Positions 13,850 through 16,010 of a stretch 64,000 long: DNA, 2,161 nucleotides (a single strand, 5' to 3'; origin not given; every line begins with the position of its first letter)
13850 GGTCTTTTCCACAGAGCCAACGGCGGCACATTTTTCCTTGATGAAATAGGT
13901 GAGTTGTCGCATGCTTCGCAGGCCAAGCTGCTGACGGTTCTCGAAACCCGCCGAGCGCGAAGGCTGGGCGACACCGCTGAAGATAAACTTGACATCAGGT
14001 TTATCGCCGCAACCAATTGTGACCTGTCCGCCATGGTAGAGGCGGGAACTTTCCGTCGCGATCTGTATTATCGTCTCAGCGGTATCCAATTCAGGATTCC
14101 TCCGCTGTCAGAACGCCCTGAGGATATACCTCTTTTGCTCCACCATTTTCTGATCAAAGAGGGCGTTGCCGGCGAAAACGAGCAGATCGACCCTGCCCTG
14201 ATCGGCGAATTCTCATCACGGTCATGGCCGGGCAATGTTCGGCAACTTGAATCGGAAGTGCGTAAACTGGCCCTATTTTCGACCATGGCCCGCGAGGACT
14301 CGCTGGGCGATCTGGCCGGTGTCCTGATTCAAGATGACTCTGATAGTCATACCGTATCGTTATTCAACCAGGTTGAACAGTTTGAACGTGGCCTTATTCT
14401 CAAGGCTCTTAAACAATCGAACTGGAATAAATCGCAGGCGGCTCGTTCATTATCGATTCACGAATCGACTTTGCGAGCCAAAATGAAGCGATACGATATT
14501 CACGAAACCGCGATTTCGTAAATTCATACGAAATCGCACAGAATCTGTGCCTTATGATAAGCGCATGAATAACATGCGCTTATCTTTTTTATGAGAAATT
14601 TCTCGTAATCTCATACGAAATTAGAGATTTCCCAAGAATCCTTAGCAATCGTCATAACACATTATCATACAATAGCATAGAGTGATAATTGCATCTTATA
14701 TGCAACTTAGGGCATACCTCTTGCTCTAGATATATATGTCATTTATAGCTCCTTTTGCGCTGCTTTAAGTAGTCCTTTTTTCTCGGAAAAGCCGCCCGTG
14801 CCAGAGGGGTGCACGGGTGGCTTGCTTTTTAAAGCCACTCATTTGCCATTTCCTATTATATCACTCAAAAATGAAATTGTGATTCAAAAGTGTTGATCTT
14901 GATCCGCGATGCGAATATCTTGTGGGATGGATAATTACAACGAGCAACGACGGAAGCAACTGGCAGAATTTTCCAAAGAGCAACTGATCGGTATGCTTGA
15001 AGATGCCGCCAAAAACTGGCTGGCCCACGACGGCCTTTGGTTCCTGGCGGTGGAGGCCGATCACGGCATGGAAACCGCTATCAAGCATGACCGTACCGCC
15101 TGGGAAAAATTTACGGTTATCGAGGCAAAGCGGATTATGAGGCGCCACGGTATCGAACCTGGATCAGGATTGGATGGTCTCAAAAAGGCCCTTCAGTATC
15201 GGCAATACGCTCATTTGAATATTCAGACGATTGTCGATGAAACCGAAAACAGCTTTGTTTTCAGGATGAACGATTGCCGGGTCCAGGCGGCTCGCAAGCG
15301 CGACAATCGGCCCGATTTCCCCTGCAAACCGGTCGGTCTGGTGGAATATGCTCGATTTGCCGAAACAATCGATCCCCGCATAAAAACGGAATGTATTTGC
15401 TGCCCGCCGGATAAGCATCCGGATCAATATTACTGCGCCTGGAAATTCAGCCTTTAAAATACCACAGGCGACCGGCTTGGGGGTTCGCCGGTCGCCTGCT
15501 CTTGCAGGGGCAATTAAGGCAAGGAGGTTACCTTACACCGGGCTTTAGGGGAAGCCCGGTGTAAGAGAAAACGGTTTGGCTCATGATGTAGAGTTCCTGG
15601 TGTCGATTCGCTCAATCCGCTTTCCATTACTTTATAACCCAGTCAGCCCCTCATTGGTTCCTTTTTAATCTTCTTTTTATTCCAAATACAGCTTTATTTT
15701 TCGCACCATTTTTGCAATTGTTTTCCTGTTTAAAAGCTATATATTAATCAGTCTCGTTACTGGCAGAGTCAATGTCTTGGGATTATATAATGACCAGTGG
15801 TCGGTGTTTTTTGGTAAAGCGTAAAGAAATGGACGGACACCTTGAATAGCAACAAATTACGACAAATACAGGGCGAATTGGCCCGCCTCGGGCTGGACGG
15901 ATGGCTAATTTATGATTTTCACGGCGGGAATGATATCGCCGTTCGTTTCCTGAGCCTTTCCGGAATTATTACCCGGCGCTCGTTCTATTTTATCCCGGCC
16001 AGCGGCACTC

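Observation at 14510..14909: Complete sigma-54 control module after the TPR-EBP gene, driving a short terminated transcript (candidate sRNA with anti-SD motifs)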

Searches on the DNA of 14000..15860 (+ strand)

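Call 3: search_rna_families(source=window, start=14000, end=15500, threshold=evalue, max_evalue=10, show_alignments=3)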
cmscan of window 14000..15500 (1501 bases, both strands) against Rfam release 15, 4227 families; matches with E-value up to 10: 12.
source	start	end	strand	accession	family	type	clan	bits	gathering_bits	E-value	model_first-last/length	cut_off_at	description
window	14556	14638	-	RF02379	csRNA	Gene; sRNA;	-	20.8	57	8.2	1-93/93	no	Cia-dependent small RNA csRNA1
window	15442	15500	+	RF01838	sobemo_FSE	Cis-reg; frameshift_element;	-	19.8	55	0.52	1-59/79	3'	sobemovirus ribosomal frameshift elemental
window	15343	15399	-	RF00876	mir-684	Gene; miRNA;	-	19.8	100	0.78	1-86/86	no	mir-684 microRNA precursor family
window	14497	14545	-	RF04089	mir-753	Gene; miRNA;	-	19.3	62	1.3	1-62/62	no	mir-753 microRNA precursor family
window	14513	14628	-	RF04213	MIR7807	Gene; miRNA;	-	18.2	90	1.7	1-134/134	no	MIR7807 microRNA precursor family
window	14459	14587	+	RF00512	Leu_leader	Cis-reg; leader;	-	16.1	50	3.2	1-148/148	no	Leucine operon leader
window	14106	14223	-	RF01281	snoR35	Gene; snRNA; snoRNA; CD-box;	CL00053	15.9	40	2.2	1-81/81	no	Small nucleolar RNA snoR35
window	14482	14592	+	RF02862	sRNA_1300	Gene; sRNA;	-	15.2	48.8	1.4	1-231/231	no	Enterococcus sRNA 1300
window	14531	14582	+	RF02503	Atu_C9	Gene; sRNA;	-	15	40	0.27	136-192/192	no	Rhizobiales sRNA Atu_C9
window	15251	15362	+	RF01930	bxd_2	Gene; lncRNA;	-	13.8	80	3.3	1-91/91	no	Bithoraxoid conserved region 2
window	14558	14631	-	RF02503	Atu_C9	Gene; sRNA;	-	13.4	40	0.73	116-192/192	no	Rhizobiales sRNA Atu_C9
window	15278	15388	-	RF04317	aceE-II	Cis-reg;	-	10.2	100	9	1-190/190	no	aceE-II ncRNA motif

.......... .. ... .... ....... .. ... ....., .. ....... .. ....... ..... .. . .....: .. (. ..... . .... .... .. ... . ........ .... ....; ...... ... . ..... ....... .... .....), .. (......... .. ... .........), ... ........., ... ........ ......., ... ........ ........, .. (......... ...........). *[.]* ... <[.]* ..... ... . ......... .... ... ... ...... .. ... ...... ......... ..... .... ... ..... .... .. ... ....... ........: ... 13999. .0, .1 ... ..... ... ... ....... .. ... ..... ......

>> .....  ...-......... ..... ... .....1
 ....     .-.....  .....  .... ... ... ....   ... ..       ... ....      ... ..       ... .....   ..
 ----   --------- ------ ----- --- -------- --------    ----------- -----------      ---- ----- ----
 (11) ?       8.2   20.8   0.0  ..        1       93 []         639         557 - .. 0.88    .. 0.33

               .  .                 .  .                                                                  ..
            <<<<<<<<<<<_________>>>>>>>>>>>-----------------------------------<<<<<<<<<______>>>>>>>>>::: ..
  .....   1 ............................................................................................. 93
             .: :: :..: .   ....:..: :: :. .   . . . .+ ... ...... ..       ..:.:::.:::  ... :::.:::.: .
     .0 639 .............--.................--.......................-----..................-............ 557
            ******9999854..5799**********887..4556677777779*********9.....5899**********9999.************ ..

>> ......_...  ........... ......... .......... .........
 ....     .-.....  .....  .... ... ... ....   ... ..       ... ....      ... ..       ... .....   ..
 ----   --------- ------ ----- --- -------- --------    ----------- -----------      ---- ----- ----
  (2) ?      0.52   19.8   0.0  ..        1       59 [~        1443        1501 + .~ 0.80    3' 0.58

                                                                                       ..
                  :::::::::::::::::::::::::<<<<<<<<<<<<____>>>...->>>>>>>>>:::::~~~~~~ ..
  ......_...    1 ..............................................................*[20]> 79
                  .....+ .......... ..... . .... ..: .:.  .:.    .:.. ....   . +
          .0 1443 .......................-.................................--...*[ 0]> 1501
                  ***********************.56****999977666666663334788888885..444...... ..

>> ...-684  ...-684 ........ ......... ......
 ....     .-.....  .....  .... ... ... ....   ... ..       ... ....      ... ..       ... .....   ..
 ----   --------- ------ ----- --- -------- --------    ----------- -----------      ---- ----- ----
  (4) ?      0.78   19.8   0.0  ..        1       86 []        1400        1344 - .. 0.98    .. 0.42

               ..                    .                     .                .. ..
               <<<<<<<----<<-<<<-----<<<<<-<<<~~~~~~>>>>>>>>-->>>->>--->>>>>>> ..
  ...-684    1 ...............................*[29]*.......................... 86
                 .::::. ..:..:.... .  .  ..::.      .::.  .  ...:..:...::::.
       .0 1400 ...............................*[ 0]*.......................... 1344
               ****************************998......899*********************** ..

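Call 31: build_rna_model(alignment_id=A2)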
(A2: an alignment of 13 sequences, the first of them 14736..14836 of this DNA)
Model R1 built from alignment A2 (13 sequences, 109 columns); structure: RNAalifold consensus.
model positions 100; base pairs 17; branch points 1; effective number of sequences 1.31; information 0.591 bits per position. Calibrated on 0.2 Mb of random sequence (short: E-values are rough).
structure used (alignment columns):
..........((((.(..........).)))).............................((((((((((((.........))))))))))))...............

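Call 33: search_with_rna_model(model_id=R1, sources=[window, L001, L002, L003, L004, L005, L006, L007, L008, L009, L010, L011, L012, L013, L014, L015, L016, L017, L018, L019, L020, L021, L022, L023, L024, L025, L026, L027, L028, L029, L030, L031, L032, L033, L034, L035, L036, L037, L038, L039, L040, L041, L042, L043, L044, L045, L046, L047, L048, L049, L050, L051, L052, L053, L054, L055, L056, L057, L058, L059, L060, L061, L062, L063, L064, L065, L066, L067, L068, L069, L070, L071, L072, L073, L074, L075, L076, L077, L078, L079, L080, L081, L082, L083, L084, L085, L086, L087, L088, L089, L090, L091, L092, L093, L094, L095, L096, L097, L098, L099], max_evalue=10)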
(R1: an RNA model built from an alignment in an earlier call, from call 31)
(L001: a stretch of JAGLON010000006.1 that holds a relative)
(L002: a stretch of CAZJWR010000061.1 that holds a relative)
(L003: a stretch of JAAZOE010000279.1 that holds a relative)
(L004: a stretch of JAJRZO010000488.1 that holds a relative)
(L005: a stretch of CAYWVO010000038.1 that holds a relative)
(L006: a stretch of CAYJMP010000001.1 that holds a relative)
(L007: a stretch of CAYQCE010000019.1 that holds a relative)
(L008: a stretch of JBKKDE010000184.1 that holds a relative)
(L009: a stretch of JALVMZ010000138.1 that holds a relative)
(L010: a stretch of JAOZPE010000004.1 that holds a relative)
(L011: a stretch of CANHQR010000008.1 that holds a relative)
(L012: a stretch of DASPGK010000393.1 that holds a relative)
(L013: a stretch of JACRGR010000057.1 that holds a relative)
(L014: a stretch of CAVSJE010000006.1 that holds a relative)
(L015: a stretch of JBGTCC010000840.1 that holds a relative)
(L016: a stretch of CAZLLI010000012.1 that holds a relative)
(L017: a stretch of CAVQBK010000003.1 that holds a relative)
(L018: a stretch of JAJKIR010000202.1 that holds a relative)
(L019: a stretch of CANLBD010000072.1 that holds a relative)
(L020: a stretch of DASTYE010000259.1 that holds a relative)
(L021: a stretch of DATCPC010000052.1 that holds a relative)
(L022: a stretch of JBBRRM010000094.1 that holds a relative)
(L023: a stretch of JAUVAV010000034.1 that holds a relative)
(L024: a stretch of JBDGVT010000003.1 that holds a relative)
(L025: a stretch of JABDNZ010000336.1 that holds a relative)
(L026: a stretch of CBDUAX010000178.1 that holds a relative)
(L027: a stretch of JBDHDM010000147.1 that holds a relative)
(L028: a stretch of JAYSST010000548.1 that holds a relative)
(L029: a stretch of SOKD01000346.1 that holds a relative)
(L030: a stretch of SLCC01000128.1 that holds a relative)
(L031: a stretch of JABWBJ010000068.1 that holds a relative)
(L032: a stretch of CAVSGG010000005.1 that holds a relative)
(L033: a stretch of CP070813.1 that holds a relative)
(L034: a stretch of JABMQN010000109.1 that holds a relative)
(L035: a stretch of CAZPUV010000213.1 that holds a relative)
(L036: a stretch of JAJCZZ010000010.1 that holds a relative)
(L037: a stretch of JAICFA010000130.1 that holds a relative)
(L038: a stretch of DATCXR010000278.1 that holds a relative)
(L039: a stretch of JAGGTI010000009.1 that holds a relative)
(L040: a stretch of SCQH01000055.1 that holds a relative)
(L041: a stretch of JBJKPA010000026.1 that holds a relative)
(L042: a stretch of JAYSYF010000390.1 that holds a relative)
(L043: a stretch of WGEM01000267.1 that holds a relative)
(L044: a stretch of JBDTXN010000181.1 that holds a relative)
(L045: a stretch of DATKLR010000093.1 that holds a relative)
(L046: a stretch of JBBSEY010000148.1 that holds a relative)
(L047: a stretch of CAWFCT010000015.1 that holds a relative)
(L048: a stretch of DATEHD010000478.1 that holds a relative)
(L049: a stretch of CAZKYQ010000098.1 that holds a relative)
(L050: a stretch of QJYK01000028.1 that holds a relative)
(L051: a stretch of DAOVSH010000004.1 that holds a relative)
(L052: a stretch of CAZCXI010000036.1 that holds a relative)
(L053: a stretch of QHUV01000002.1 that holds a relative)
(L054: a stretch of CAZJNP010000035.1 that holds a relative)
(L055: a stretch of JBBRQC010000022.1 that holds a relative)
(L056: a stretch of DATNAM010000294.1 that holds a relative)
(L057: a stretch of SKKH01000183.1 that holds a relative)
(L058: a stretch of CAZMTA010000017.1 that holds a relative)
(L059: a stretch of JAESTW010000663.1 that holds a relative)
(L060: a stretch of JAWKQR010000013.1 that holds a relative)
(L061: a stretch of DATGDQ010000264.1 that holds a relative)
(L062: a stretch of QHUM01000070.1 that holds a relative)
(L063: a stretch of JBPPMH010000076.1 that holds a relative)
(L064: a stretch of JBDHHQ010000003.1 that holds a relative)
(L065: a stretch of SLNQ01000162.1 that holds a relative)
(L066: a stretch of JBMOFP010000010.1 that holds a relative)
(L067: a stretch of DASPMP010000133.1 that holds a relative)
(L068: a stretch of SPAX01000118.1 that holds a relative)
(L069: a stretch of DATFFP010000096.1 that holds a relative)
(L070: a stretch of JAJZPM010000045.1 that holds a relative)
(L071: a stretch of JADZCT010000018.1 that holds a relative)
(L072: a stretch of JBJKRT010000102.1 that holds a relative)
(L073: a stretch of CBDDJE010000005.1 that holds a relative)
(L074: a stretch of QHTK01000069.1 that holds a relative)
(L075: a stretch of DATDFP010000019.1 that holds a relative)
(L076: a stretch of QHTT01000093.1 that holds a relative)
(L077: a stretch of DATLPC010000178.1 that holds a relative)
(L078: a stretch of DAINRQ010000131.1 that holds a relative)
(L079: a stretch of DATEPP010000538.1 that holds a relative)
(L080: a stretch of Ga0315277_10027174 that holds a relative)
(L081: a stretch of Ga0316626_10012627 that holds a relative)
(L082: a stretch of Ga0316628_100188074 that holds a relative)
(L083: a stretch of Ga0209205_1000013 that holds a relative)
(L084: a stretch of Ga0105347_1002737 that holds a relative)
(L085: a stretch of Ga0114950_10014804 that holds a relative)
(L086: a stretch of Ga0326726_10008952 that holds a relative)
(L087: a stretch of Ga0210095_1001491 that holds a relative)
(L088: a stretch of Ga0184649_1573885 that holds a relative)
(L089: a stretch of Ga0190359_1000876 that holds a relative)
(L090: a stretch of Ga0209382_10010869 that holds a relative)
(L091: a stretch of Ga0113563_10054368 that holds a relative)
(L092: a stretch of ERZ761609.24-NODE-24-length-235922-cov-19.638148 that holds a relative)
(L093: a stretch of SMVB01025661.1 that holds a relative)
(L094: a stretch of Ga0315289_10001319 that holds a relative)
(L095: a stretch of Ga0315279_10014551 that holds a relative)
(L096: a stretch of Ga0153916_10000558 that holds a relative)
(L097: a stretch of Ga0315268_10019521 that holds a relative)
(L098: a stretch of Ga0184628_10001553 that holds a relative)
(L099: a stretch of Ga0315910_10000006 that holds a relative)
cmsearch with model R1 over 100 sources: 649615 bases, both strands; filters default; matches with E-value up to 10: 7.
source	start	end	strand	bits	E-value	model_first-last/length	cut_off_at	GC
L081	1659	1758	+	119.9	3.8e-27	1-100/100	no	0.51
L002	5471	5570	+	118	1.2e-26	1-100/100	no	0.49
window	14736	14836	+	114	1.2e-25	1-100/100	no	0.5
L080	2618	2717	+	113.6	1.5e-25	1-100/100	no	0.5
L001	5451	5549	+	108.9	2.4e-24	1-100/100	no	0.46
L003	1070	1173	+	97.7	1.6e-21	1-100/100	no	0.55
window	14776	14877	-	12.4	7.6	1-100/100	no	0.44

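Call 37: search_with_rna_model(model_id=R1, sources=[L100, L101, L102, L103, L104, L105, L106, L107, L108, L109, L110, L111, L112, L113, L114, L115, L116, L117, L118, L119, L120, L121, L122, L123, L124, L125, L126, L127, L128, L129, L130, L131, L132, L133, L134, L135, L136, L137, L138, L139, L140, L141, L142, L143, L144, L145, L146, L147, L148, L149, L150, L151, L152, L153, L154, L155, L156, L157, L158, L159, L160, L161, L162, L163, L164, L165, L166], max_evalue=10)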
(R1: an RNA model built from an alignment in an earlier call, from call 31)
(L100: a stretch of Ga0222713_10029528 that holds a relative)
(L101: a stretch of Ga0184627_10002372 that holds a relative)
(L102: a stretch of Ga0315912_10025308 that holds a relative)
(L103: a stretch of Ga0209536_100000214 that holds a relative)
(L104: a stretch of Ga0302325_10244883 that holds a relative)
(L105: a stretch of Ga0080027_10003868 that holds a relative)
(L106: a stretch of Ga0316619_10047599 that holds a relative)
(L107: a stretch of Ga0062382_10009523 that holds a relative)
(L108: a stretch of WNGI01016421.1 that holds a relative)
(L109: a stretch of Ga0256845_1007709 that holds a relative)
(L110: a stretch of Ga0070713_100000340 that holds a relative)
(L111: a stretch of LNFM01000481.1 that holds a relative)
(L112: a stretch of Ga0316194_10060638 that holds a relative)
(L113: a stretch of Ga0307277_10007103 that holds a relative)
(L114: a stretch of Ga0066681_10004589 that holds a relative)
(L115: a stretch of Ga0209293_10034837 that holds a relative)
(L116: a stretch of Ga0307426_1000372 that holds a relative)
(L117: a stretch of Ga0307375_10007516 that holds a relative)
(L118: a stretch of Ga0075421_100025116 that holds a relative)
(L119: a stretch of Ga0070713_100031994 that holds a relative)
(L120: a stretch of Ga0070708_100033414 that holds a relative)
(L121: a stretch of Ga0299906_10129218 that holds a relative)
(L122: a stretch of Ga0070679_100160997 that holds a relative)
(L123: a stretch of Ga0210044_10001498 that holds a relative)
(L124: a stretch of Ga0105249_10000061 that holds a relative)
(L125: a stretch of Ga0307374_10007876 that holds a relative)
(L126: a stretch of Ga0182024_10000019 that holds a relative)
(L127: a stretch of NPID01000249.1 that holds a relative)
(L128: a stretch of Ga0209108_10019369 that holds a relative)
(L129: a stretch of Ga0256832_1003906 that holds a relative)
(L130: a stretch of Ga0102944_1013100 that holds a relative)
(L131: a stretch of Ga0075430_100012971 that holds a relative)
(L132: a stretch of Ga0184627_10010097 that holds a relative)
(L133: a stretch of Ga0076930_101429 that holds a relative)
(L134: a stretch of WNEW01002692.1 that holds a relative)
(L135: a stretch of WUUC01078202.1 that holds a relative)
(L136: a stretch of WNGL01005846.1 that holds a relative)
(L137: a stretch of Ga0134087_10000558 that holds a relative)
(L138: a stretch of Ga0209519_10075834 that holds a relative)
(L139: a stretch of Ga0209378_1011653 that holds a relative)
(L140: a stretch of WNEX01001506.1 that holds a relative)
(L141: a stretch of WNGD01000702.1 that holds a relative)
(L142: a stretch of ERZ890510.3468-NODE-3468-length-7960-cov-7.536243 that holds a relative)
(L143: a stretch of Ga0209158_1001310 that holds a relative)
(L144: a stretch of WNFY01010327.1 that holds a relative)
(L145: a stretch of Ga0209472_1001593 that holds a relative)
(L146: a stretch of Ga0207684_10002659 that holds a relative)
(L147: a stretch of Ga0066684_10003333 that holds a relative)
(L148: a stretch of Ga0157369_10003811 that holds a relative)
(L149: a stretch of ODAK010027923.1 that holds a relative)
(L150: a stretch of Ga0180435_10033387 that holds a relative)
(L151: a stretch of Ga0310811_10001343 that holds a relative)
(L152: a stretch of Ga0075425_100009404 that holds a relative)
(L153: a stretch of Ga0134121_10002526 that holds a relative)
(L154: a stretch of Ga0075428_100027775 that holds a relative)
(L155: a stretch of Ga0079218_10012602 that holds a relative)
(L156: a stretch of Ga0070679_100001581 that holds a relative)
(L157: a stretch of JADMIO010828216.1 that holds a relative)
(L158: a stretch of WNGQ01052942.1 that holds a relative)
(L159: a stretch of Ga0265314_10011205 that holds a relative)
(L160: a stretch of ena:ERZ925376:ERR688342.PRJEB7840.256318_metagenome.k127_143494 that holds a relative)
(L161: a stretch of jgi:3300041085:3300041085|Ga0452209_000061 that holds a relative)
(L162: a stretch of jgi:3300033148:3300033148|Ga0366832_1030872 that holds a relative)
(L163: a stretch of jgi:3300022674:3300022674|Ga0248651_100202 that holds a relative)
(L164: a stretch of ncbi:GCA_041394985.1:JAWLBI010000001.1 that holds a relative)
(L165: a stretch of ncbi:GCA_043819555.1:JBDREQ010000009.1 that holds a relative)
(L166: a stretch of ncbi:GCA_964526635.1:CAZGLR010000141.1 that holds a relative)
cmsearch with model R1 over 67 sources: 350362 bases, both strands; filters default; matches with E-value up to 10: 9.
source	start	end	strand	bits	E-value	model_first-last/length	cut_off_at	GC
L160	6475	6574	+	122.5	4.4e-28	1-100/100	no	0.47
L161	6435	6535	+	118.7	4e-27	1-100/100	no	0.48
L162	6479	6581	+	113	1.1e-25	1-100/100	no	0.48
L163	6474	6574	+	112.4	1.6e-25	1-100/100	no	0.48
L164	6457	6555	+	111.8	2.3e-25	1-100/100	no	0.51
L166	5656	5756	+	107.4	3e-24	1-100/100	no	0.49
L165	6469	6568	+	98.9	4.4e-22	1-100/100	no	0.45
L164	3260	3361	+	20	0.046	1-100/100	no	0.45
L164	3197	3296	-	13.9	1.7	1-100/100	no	0.45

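Call 67: search_rna_families(source=window, start=15440, end=15860, threshold=evalue, max_evalue=10)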
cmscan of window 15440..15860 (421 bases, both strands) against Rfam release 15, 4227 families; matches with E-value up to 10: 2.
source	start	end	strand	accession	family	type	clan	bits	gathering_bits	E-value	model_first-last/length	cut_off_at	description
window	15442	15512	+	RF01838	sobemo_FSE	Cis-reg; frameshift_element;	-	20.1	55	0.12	1-79/79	no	sobemovirus ribosomal frameshift elemental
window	15463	15504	+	RF01546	TB6Cs1H1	Gene; snRNA; snoRNA; HACA-box;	-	13.2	40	5.7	14-54/66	no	Trypanosomatid snoRNA TB6Cs1H1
